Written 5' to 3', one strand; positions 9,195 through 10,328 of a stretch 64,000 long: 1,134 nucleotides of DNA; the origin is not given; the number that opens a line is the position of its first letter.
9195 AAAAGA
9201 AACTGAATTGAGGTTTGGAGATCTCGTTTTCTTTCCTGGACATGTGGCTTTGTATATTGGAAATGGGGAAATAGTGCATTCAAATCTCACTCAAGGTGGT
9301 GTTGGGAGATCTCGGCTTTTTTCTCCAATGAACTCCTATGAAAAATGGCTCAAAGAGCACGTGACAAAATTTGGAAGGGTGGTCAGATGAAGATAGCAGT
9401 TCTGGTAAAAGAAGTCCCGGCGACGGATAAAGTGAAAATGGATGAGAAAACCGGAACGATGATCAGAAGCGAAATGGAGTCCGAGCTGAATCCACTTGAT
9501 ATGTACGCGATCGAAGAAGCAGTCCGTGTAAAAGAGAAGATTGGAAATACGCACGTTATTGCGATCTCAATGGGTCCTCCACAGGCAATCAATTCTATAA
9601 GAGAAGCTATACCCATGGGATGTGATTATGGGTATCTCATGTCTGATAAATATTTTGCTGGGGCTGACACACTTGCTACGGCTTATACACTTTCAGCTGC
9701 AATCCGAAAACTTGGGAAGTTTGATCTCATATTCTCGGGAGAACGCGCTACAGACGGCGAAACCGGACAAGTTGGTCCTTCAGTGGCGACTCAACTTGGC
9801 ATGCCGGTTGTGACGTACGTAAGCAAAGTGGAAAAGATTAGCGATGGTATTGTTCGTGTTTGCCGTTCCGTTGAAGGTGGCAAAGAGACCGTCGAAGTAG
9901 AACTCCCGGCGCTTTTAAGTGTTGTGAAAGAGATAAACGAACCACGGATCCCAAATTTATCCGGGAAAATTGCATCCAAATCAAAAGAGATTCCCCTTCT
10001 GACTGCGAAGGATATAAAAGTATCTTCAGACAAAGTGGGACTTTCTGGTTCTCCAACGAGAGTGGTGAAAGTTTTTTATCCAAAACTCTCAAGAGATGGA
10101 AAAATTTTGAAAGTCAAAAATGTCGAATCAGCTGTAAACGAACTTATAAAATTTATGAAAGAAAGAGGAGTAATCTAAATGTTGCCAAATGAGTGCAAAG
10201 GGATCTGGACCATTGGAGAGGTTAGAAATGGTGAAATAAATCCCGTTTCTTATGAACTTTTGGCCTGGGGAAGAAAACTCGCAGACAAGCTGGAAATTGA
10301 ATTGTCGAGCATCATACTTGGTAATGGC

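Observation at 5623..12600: Gene order predicts an anaerobic route from L-lactaldehyde to pyruvate via AldA, a LarA-type racemase and an Etf-coupled D-lactate dehydrogenase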

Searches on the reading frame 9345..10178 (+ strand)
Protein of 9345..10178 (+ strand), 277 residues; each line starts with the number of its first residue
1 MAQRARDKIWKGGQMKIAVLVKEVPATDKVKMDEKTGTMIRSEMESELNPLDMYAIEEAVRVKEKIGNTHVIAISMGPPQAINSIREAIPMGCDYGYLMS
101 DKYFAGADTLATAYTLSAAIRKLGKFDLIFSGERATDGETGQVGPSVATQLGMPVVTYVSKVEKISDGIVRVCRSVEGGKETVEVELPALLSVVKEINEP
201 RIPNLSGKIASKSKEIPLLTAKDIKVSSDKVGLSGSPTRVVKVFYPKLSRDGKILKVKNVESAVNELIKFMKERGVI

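Call 3: search_protein_families(library=pfam, proteins=[window:9345-10178:+])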
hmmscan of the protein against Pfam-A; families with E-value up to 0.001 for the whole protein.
window:9345-10178:+ (277 aa): 1 family
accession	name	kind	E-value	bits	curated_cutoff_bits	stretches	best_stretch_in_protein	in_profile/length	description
PF01012.27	ETF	-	1.7e-42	145.7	26.7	1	37-223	2-180/181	Electron transfer flavoprotein domain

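Call 4: search_protein_families(library=ncbifam, proteins=[window:9345-10178:+])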
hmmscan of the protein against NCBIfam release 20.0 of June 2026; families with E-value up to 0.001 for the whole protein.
window:9345-10178:+ (277 aa): 6 families
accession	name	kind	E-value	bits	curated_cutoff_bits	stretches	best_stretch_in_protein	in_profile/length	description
NF040731.1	flavo_sub_EftB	exception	1.1e-80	270.8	445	1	16-276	1-259/260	electron transfer flavoprotein subunit beta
NF042971.1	AcrlCoAredClosAcrB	equivalog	7.4e-57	192.4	475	1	15-277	1-266/266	acryloyl-CoA reductase electron transfer subunit gamma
NF002888.0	PRK03359.1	subfamily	4.4e-30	104.9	219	1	15-229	1-216/256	putative electron transfer flavoprotein FixA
NF008998.0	PRK12342.1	equivalog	7.8e-30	104.1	338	1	15-273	1-251/254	electron transfer flavoprotein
TIGR04503.1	mft_etfB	hypoth_equivalog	1e-21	77.6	200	1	25-227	7-221/290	mycofactocin-associated electron transfer flavoprotein beta subunit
NF051844.1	ETFlavBetaProt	equivalog_domain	5.2e-11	42.5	350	1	61-201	29-164/254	electron transfer flavoprotein subunit beta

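Call 33: search_solved_structures(query=window:9387-10178:+, show_alignments=3)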
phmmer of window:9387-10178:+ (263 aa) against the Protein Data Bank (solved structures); distinct sequences matched with E-value up to 0.001: 10.
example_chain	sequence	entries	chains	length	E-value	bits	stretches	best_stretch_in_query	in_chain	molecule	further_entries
6fah_B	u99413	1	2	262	9.7e-63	215.2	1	1-263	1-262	Caffeyl-CoA reductase-Etf complex subunit CarD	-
7qh2_B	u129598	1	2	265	2.2e-55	191.2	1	2-234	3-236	Lactate dehydrogenase (NAD(+),ferredoxin) subunit LctB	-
7koe_A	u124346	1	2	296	1.4e-52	182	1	3-259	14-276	Electron transfer flavoprotein, beta subunit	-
5ol2_B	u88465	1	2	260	2.1e-52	181.4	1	1-261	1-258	Electron transfer flavoprotein small subunit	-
4kpu_B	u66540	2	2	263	1.6e-50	175.3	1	1-258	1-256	Electron transfer flavoprotein alpha/beta-subunit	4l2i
1efp_B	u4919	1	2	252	1.3e-26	97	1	16-262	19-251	PROTEIN (ELECTRON TRANSFER FLAVOPROTEIN)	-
1o94_C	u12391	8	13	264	8.8e-25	91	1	1-240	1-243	ELECTRON TRANSFER FLAVOPROTEIN BETA-SUBUNIT | ELECTRON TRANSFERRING FLAVOPROTEIN BETA-SUBUNIT | Electron transfer flavoprotein subunit beta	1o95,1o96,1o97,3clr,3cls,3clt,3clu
2a1t_S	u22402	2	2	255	2.8e-24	89.4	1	13-213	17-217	Electron transfer flavoprotein beta-subunit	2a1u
1efv_B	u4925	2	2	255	4e-24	88.9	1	13-213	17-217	ELECTRON TRANSFER FLAVOPROTEIN | Electron transfer flavoprotein beta-subunit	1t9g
5ow0_B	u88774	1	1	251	1.3e-15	61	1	1-260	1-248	Electron transfer flavoprotein, beta subunit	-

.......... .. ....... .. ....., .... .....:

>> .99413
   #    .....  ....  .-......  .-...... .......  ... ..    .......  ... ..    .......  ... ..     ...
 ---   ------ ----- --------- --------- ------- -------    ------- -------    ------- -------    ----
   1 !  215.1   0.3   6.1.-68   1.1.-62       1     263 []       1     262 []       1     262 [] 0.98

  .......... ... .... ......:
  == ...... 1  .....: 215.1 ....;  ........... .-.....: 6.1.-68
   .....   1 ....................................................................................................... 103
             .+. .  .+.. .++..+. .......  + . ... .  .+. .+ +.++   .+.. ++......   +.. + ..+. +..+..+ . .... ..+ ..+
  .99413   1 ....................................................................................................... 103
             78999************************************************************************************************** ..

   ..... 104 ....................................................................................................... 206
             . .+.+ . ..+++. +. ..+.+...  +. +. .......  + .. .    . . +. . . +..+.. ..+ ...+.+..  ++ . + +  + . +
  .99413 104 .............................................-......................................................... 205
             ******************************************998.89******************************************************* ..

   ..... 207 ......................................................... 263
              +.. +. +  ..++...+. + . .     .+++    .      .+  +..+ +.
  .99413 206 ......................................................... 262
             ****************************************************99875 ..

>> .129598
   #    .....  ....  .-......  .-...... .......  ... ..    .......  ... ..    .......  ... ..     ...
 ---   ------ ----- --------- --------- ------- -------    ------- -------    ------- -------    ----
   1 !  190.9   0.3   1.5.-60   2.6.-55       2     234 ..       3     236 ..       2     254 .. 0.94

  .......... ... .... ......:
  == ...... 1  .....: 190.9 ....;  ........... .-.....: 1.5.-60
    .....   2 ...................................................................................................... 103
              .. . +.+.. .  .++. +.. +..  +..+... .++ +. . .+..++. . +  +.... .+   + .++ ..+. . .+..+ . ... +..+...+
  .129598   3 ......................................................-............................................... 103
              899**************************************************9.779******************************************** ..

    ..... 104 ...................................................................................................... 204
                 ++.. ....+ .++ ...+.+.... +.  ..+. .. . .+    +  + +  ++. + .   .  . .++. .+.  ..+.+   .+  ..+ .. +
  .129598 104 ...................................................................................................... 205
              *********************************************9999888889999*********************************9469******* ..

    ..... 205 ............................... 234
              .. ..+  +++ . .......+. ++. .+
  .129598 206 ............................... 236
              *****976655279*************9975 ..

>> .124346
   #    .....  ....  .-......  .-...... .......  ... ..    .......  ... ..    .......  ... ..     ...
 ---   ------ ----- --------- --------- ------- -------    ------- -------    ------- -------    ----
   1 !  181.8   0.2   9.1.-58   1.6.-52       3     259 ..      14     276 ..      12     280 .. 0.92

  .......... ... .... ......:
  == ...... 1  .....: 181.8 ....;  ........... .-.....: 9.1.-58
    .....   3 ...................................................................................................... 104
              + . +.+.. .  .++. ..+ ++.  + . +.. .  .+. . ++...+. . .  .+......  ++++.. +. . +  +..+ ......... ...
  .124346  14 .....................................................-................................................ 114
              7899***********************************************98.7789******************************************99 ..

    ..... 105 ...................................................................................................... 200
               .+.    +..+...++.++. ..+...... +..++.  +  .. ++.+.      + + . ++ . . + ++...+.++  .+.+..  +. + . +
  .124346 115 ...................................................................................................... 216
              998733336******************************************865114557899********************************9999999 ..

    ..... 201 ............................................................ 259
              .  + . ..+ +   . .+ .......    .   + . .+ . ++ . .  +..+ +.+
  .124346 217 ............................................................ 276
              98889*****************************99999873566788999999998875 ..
